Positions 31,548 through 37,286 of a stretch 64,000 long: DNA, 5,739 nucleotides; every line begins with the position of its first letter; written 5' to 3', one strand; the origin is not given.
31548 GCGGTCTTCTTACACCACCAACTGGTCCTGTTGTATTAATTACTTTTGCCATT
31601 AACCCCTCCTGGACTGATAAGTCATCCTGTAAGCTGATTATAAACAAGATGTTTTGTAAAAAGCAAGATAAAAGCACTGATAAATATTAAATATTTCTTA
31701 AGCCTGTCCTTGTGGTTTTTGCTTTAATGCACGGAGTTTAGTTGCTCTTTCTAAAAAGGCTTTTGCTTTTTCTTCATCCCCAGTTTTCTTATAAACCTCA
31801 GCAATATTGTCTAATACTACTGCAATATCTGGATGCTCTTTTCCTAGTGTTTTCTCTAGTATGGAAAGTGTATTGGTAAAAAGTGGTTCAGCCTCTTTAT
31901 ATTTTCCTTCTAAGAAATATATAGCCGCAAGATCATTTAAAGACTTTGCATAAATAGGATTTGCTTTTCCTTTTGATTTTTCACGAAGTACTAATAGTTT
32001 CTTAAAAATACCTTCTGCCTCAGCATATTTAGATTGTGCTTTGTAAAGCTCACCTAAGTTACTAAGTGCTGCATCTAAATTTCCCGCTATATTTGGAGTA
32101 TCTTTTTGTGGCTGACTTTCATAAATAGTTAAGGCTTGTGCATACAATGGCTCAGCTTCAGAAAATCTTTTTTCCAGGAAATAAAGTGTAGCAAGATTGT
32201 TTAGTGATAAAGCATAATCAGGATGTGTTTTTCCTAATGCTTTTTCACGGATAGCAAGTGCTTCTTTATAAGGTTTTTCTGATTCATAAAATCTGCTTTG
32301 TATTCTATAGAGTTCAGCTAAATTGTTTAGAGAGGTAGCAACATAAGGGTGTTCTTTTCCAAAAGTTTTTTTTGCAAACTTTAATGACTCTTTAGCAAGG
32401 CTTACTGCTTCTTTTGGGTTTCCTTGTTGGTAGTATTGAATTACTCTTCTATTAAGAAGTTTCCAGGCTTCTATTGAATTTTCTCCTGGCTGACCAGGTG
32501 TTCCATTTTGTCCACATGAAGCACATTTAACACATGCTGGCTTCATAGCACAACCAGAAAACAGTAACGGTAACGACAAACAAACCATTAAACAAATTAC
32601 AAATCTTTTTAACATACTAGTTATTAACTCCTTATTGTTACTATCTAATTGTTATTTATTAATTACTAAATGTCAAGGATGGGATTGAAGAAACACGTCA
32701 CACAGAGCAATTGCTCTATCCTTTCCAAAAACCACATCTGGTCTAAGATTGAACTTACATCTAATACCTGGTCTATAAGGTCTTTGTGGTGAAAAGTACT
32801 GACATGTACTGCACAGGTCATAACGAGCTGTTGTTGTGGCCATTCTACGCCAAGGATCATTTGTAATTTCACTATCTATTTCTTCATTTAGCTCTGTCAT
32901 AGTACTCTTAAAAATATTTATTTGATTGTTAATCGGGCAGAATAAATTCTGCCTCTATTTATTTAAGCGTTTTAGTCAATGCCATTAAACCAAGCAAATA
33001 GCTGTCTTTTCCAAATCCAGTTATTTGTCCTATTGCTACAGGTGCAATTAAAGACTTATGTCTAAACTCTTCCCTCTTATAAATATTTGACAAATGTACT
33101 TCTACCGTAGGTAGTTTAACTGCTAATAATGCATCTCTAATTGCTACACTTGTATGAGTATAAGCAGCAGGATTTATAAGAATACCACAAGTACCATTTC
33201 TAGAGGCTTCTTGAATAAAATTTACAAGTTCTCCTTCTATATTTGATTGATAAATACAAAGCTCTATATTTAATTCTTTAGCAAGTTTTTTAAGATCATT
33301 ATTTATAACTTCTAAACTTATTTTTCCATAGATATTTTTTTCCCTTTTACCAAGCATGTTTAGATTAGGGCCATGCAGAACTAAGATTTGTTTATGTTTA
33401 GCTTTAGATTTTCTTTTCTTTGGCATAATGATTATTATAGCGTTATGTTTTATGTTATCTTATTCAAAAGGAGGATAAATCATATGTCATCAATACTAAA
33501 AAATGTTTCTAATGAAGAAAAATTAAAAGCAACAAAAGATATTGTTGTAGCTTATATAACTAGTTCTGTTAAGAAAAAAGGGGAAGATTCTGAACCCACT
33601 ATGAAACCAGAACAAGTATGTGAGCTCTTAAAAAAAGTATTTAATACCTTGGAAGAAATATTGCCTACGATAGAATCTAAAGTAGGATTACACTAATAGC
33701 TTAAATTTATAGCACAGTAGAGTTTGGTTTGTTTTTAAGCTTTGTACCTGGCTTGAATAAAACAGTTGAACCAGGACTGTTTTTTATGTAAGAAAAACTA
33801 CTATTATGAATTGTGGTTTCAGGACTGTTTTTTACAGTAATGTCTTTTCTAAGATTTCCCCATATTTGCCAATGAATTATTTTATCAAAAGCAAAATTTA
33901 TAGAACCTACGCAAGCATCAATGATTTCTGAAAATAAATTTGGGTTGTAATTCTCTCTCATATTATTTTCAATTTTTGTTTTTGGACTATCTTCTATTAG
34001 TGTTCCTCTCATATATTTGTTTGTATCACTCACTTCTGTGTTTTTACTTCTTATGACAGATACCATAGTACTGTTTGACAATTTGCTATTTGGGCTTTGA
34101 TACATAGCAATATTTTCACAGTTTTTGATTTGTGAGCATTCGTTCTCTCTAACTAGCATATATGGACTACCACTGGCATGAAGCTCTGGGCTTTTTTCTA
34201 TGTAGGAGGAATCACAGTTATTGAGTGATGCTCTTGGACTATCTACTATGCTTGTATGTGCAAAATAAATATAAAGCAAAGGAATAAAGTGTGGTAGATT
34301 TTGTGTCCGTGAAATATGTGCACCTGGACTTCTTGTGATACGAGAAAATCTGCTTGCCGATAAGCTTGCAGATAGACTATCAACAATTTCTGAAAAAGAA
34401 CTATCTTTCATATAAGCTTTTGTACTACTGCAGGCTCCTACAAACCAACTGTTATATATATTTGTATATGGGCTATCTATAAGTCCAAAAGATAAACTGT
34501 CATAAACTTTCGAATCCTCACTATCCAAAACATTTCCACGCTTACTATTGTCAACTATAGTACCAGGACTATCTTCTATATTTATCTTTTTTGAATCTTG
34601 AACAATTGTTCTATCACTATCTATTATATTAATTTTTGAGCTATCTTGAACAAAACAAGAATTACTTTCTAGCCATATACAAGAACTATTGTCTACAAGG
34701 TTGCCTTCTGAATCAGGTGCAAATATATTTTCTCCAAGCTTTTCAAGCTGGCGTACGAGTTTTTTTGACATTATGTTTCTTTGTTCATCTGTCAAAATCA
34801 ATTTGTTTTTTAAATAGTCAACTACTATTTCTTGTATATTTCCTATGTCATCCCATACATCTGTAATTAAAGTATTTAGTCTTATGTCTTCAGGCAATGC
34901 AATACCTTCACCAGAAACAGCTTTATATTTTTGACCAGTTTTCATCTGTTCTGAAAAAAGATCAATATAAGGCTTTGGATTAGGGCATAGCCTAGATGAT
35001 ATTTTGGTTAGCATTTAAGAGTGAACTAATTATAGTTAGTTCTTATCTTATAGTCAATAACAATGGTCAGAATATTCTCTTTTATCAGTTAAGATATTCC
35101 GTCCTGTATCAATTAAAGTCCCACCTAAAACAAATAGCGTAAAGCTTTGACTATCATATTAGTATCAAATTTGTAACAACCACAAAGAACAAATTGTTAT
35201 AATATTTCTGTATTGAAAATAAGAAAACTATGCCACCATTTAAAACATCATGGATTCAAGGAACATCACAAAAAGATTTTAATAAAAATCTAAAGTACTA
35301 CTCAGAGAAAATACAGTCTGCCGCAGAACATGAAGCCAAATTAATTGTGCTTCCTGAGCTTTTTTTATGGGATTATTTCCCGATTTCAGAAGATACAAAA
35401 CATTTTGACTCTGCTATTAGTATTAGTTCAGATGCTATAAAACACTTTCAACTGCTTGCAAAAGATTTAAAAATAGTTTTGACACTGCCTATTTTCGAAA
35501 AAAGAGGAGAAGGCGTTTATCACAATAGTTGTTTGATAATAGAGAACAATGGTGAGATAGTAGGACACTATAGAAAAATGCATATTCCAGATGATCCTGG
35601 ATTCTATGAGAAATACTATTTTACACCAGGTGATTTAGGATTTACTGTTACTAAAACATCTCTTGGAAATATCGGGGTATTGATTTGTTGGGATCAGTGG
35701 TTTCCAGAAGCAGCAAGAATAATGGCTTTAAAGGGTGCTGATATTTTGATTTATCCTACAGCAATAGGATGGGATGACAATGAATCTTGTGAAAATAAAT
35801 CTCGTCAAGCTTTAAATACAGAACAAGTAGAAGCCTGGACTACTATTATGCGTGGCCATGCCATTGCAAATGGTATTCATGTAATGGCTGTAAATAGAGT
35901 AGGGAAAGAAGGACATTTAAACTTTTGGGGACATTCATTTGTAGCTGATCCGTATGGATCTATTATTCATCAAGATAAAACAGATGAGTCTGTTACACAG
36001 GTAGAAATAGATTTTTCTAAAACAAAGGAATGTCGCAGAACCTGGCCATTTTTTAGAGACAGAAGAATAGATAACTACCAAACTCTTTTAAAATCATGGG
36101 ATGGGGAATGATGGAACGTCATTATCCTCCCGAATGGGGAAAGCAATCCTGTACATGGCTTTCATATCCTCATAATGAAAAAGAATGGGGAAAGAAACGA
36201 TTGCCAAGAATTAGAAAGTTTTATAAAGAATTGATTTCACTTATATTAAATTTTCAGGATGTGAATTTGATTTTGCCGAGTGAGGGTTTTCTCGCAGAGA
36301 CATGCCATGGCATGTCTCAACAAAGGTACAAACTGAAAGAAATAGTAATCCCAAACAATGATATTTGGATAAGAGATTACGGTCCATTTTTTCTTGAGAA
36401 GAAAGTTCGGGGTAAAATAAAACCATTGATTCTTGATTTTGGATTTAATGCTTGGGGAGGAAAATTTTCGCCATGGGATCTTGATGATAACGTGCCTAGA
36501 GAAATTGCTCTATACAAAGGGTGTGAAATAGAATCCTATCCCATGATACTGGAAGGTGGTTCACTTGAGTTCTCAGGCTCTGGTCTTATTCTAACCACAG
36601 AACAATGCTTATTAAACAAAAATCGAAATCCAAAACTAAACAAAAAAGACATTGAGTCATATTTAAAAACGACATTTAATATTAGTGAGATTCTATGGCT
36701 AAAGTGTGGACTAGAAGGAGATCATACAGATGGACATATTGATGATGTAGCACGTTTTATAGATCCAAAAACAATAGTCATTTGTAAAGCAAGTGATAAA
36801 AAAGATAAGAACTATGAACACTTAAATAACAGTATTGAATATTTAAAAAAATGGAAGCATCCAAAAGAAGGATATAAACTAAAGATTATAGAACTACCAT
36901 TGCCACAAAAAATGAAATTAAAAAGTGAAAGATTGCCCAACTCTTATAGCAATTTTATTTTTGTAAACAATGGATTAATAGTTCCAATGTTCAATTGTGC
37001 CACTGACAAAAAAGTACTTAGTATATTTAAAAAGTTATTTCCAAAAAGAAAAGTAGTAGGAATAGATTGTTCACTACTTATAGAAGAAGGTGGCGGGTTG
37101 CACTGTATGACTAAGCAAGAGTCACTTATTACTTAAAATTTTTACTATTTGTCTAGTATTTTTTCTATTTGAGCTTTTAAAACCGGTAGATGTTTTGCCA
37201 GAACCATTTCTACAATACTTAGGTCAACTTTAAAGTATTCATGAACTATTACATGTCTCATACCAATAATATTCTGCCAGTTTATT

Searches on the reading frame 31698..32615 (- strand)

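Call 67: search_protein_families(library=ncbifam, proteins=[window:31698-32615:-], max_evalue=0.00001)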
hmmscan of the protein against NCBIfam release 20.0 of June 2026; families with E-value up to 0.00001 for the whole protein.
window:31698-32615:- (305 aa): 8 families
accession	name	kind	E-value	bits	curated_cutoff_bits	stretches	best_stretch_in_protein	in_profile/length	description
NF040586.1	FxSxx_TPR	equivalog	1.9e-25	89.5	300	1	65-293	486-710/830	FxSxx-COOH system tetratricopeptide repeat protein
NF053520.1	HK_Porph_FimS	equivalog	1.2e-14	53.6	600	2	45-206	119-269/618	sensor histidine kinase FimS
TIGR02521.1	type_IV_pilW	equivalog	1.9e-09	37.5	154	1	13-247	3-193/234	type IV pilus biogenesis/stability protein PilW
NF053617.1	SARPRegAfsRStmc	equivalog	6.4e-08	31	1430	0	72-205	757-887/986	SARP-family global regulator AfsR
TIGR02917.1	PEP_TPR_lipo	equivalog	7.3e-08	30.8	312.2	0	227-295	774-833/899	XrtA/PEP-CTERM system TPR-repeat protein PrsT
NF052312.1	T9SS_PorW_SprE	equivalog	1.6e-07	30.4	250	0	180-277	289-381/716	type IX secretion system periplasmic lipoprotein PorW/SprE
NF041717.1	HaaA_phane_TPR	equivalog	1.8e-07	29.7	1125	1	69-292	530-859/882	cyclophane-containing RiPP biosynthesis TPR protein HaaT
NF033920.0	C39_PA2778_fam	equivalog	7e-06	25.6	150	0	229-294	196-253/255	PA2778 family cysteine peptidase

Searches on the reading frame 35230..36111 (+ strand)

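Call 67: search_protein_families(library=ncbifam, proteins=[window:35230-36111:+], max_evalue=0.00001)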
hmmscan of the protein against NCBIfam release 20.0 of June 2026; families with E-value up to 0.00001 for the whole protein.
window:35230-36111:+ (293 aa): 11 families
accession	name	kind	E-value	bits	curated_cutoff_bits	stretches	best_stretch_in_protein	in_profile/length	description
TIGR03381.1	agmatine_aguB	equivalog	1.7e-86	290.1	410.25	1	7-286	4-279/279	N-carbamoylputrescine amidase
NF040852.1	nitrile_Arch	equivalog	1.9e-38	132.1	500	2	16-178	14-171/262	nitrilase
NF033621.1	de_GSH_amidase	exception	5.1e-27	94.9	355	1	12-281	8-256/260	deaminated glutathione amidase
NF010588.0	PRK13981.1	equivalog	3.4e-26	91.8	479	1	16-263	18-247/546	NAD+ synthase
NF009803.0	PRK13287.1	equivalog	2.8e-22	78.9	406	1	13-273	28-270/333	formamidase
NF043013.1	DeGluthAmidYersProt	equivalog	9.5e-19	67.6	500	1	80-281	79-271/278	deaminated glutathione amidase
TIGR00546.1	lnt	equivalog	2.2e-16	60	132.9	2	13-118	176-272/395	apolipoprotein N-acyltransferase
TIGR04048.1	nitrile_sll0784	equivalog_domain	4.4e-16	58.7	502.6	1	17-163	17-169/301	Nit6803 family nitrilase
NF007757.0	PRK10438.1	equivalog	1.8e-11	43.8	249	1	13-278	14-250/256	amidohydrolase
NF009802.0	PRK13286.1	equivalog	5.5e-10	38.7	427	1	87-271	105-269/345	aliphatic amidase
NF002730.0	PRK02628.1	equivalog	2.1e-09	36.1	473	1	14-135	24-141/677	NAD(+) synthase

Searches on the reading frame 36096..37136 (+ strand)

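Call 67: search_protein_families(library=ncbifam, proteins=[window:36096-37136:+], max_evalue=0.00001)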
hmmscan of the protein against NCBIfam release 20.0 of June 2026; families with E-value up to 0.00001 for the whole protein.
window:36096-37136:+ (346 aa): 2 families
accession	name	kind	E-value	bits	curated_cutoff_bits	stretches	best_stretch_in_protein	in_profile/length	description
NF010070.0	PRK13551.1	subfamily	6.2e-74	249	483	1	9-342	14-361/365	agmatine deiminase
TIGR03380.1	agmatine_aguA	equivalog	1.6e-72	244.5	381.8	1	10-341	10-354/357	agmatine deiminase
